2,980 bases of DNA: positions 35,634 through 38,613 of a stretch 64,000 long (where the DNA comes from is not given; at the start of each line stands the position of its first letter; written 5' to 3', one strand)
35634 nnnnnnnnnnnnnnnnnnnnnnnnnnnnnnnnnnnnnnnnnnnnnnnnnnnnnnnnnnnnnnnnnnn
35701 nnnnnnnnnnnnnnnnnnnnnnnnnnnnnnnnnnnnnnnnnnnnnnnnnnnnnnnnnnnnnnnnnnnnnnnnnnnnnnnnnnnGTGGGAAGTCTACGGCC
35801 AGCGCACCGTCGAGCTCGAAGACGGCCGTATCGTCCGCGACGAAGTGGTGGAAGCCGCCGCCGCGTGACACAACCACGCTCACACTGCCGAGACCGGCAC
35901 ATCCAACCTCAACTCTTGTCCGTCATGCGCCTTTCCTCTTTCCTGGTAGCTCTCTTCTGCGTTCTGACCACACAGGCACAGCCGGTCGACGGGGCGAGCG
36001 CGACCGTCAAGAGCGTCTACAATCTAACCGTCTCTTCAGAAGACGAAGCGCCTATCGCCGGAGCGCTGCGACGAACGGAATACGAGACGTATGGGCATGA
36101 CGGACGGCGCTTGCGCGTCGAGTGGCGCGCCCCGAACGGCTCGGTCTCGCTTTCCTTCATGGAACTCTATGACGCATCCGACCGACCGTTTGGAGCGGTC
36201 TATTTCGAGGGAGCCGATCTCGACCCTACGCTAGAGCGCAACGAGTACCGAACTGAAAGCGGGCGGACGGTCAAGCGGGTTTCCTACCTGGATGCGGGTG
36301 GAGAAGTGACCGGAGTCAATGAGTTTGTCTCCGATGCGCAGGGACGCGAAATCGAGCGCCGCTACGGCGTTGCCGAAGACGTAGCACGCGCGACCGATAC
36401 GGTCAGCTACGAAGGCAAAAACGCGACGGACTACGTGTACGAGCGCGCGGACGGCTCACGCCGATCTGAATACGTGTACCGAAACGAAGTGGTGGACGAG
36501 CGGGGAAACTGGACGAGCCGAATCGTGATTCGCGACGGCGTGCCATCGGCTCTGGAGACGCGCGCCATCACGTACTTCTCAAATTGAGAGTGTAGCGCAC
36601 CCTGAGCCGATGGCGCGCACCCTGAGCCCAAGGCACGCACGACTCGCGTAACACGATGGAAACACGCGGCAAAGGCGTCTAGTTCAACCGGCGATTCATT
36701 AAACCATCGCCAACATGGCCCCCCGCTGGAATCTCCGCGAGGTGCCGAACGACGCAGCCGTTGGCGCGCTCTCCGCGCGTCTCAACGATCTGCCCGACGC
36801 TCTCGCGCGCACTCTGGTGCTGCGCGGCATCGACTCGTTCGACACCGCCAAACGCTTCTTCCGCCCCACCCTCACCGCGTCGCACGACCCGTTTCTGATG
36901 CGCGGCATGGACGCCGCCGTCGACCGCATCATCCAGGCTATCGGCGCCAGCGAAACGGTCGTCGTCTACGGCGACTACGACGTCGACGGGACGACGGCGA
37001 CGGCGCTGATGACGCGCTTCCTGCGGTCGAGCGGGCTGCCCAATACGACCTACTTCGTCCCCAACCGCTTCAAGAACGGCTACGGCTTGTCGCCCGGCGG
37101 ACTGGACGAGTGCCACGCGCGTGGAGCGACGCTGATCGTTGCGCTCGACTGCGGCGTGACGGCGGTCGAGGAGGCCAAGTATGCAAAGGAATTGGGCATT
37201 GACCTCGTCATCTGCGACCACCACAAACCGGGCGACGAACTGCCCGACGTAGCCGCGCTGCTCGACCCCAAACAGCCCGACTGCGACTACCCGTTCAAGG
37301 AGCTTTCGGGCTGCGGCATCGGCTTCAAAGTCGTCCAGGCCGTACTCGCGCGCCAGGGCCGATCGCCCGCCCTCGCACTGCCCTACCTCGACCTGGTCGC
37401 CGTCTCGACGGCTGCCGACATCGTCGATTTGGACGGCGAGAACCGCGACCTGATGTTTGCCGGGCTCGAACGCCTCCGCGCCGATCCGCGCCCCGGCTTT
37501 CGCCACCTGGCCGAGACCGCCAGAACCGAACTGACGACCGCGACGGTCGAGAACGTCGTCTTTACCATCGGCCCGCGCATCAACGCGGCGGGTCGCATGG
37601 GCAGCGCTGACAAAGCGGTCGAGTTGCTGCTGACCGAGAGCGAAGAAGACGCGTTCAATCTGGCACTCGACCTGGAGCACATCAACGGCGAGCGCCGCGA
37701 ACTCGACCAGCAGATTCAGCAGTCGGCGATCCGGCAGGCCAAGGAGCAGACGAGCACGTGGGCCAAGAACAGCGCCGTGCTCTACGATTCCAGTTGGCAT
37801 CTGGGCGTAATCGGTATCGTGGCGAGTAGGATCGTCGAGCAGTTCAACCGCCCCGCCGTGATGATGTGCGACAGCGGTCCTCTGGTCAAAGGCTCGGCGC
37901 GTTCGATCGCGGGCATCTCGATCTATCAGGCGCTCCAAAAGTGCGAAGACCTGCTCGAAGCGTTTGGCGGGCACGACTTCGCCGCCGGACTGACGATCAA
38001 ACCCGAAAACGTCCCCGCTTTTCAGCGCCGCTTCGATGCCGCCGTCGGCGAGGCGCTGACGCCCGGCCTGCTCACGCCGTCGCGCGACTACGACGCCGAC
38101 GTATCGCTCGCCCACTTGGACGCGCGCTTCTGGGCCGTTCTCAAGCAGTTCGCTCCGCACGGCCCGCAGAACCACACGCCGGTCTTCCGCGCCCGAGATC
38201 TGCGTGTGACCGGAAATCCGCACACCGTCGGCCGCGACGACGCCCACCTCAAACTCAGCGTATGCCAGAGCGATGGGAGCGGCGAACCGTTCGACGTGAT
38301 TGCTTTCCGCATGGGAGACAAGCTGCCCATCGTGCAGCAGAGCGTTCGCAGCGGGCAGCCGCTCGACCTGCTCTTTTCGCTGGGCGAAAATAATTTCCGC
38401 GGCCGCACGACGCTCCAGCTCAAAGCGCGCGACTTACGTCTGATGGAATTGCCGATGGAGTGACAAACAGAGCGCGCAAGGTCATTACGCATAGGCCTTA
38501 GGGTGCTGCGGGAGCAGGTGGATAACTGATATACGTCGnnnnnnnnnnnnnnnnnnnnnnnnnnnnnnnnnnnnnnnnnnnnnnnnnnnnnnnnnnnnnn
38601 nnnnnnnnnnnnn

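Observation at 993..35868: Array of eleven duplicated MacB/FtsX-type permease paralogs served by only two ATPase genes and one adaptor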

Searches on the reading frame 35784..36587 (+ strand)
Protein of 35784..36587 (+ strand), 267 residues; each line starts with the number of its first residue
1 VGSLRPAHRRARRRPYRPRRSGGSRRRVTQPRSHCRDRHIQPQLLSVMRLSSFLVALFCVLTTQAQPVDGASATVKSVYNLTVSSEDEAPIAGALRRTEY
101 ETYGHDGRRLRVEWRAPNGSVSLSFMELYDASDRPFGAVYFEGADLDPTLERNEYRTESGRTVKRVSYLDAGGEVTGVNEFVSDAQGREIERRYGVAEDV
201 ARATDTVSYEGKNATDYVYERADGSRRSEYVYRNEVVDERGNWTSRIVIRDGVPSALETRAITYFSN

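Call 6: search_protein_families(library=pfam, proteins=[window:35784-36587:+])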
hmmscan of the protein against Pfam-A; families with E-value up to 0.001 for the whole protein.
window:35784-36587:+ (267 aa): 0 families

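Call 7: search_protein_families(library=ncbifam, proteins=[window:35784-36587:+], max_evalue=0.01)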
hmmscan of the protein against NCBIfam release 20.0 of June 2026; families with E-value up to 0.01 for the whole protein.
window:35784-36587:+ (267 aa): 0 families

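Call 84: search_protein_families(library=pfam, proteins=[window:35925-36587:+], max_evalue=0.01)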
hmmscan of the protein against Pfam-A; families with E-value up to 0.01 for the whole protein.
window:35925-36587:+ (220 aa): 0 families

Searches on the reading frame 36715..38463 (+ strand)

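Call 6: search_protein_families(library=pfam, proteins=[window:36715-38463:+])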
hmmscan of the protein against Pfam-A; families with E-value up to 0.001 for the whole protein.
window:36715-38463:+ (582 aa): 3 families
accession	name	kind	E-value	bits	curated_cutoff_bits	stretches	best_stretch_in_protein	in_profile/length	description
PF01368.27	DHH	-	1.9e-24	86.7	28.1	1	81-230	1-123/125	DHH family, N-terminal domain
PF17768.7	RecJ_OB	-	1.2e-23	83.7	27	1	459-573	1-107/107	RecJ OB domain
PF02272.25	DHHA1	-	1.3e-14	54.9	25.9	1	354-445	5-101/102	DHHA1 domain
